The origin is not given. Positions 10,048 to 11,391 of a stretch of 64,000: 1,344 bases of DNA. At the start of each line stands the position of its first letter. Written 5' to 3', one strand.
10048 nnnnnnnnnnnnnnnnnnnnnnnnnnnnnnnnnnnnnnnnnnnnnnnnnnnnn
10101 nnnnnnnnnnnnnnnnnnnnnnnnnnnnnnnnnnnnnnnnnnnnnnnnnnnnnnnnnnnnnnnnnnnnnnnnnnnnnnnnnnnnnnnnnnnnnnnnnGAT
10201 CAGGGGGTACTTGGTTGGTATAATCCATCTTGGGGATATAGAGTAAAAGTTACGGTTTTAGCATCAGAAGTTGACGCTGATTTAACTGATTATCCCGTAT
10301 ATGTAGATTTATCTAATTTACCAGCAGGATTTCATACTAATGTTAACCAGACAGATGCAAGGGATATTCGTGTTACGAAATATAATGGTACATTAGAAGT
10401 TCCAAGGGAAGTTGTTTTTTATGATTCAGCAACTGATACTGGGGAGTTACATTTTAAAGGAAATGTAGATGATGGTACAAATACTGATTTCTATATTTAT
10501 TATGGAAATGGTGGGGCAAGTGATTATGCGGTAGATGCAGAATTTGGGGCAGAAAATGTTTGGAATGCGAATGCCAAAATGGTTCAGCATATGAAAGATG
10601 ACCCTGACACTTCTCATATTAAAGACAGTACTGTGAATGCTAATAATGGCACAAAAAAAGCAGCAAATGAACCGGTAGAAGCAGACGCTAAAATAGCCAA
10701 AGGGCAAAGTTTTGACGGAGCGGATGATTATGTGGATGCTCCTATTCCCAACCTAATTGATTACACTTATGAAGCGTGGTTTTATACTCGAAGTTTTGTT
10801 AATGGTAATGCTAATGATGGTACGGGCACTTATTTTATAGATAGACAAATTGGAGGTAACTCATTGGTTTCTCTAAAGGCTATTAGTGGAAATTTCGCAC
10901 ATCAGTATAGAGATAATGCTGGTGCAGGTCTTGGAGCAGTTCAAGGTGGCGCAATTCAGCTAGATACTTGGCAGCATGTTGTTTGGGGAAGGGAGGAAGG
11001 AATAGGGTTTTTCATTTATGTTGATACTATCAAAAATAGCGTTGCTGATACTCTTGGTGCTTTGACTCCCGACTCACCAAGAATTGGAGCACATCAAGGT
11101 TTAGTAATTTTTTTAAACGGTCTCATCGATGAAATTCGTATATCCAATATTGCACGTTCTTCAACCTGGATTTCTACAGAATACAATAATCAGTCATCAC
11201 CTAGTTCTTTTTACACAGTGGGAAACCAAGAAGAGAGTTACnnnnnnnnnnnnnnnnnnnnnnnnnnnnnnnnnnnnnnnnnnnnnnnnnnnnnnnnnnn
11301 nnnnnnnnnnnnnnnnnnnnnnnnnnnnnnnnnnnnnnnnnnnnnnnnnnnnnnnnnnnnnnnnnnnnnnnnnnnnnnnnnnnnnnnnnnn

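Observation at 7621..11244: Giant secreted protein: three tandem ~125-aa repeats, Cys-rich 'HADPT' module and C-terminal LamG-like lectin domain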

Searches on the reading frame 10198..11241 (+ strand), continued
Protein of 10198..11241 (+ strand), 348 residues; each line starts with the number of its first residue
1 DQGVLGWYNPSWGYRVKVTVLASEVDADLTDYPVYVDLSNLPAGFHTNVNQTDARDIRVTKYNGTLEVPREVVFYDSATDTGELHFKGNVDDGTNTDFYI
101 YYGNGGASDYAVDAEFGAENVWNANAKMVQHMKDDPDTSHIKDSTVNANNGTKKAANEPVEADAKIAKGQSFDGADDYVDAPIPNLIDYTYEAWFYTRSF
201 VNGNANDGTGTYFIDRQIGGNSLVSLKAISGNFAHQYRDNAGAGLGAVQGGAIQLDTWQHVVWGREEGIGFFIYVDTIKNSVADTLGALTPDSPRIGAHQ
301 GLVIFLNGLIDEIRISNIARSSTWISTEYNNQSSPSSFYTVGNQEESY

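Call 47: find_encoding_contigs(protein=P0156, flank=10000, max_places=2)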
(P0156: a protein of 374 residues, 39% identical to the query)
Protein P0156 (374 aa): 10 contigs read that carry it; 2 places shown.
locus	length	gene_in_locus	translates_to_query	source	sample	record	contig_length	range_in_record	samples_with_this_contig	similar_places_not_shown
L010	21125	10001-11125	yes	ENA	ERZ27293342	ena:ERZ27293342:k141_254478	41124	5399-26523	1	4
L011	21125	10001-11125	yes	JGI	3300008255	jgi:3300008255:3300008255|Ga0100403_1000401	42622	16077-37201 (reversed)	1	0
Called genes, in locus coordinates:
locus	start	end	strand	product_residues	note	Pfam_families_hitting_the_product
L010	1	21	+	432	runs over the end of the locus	-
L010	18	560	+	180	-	-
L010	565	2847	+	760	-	-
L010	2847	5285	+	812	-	-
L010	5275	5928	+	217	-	-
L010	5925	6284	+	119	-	-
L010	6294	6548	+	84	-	-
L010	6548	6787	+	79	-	PF13392:HNH_3 (weak)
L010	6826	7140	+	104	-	-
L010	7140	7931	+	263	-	-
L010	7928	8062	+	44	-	-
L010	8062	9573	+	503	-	PF26209:Phage_phiTE_241_C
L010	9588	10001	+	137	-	-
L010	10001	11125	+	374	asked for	PF13385:Laminin_G_3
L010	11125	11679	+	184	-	PF00959:Phage_lysozyme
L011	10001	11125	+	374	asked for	PF13385:Laminin_G_3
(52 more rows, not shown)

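Call 73: search_solved_structures(query=A3, max_evalue=1, show_alignments=1)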
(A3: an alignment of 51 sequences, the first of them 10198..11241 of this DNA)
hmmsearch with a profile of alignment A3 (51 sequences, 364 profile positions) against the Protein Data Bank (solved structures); distinct sequences matched with E-value up to 1: 17.
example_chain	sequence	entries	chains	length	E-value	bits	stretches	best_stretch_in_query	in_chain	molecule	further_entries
4qvs_A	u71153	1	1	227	2.5e-13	54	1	127-328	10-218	S-layer domain-containing protein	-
5hon_A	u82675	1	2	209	3.1e-11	47.1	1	136-321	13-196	Extracellular arabinanase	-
8byp_X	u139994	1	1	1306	8.5e-07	32.5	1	139-321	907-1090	Botulinum neurotoxin type X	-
9b6m_B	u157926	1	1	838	0.00013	25.3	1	160-294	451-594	PG1 heavy chain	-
6hox_A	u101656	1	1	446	0.00015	25.1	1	136-319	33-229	Binding domain (Hc) of Paraclostridial Mosquitocidal Protein 1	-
3flp_A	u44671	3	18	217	0.01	19.1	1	202-328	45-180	SAP-like pentraxin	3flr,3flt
7ce2_A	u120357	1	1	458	0.033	17.4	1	180-318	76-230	Tetanus toxin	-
1diw_A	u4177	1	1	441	0.063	16.5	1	165-318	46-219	TETANUS TOXIN HC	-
1dll_A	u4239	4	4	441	0.064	16.5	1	180-318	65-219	TETANUS TOXIN | Tetanus toxin (Tentoxylysin)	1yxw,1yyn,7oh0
1dfq_A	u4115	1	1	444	0.065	16.4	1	180-318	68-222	TETANUS TOXIN HC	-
3hmy_A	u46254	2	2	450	0.066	16.4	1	180-318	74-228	Tetanus toxin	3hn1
7by4_A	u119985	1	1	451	0.067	16.4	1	180-318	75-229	Tetanus toxin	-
1a8d_A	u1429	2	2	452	0.067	16.4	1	180-318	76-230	TETANUS NEUROTOXIN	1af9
1d0h_A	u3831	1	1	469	0.072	16.3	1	180-318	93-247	PROTEIN (TETANUS TOXIN HC)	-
9fyq_C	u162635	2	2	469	0.072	16.3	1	180-318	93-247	Tetanus toxin heavy chain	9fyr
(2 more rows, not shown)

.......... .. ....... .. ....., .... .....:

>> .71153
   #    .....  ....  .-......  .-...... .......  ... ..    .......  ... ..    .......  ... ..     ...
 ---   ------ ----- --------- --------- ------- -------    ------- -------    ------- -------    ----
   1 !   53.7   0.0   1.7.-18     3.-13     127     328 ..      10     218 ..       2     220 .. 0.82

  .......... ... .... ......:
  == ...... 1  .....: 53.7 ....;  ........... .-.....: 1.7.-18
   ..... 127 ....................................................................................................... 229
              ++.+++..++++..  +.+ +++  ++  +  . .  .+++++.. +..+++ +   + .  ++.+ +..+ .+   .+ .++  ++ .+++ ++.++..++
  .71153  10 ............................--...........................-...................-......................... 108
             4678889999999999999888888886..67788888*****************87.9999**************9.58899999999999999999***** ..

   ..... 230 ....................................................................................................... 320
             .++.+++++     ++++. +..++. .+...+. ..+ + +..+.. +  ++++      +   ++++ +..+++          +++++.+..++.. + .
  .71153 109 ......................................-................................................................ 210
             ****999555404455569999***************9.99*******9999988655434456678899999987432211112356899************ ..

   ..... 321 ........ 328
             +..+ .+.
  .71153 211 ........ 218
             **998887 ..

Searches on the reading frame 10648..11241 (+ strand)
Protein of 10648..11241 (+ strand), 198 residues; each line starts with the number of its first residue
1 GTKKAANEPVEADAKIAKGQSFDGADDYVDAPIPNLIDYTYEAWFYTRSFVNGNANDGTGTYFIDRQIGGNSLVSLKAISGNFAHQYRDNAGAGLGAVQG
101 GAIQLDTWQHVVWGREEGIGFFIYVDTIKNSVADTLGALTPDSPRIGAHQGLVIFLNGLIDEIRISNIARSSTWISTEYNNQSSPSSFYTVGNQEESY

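Call 12: search_protein_families(library=pfam, proteins=[window:10648-11241:+], max_evalue=10)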
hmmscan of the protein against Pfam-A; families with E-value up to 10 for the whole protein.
window:10648-11241:+ (198 aa): 2 families
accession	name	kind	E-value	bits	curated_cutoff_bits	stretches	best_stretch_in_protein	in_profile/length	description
PF13385.13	Laminin_G_3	-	2.4e-13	50.9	27.6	1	23-176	1-151/151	Concanavalin A-like lectin/glucanases superfamily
PF21976.1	SMIM43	-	0.021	15.3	27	1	121-142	25-46/63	Small integral membrane protein 43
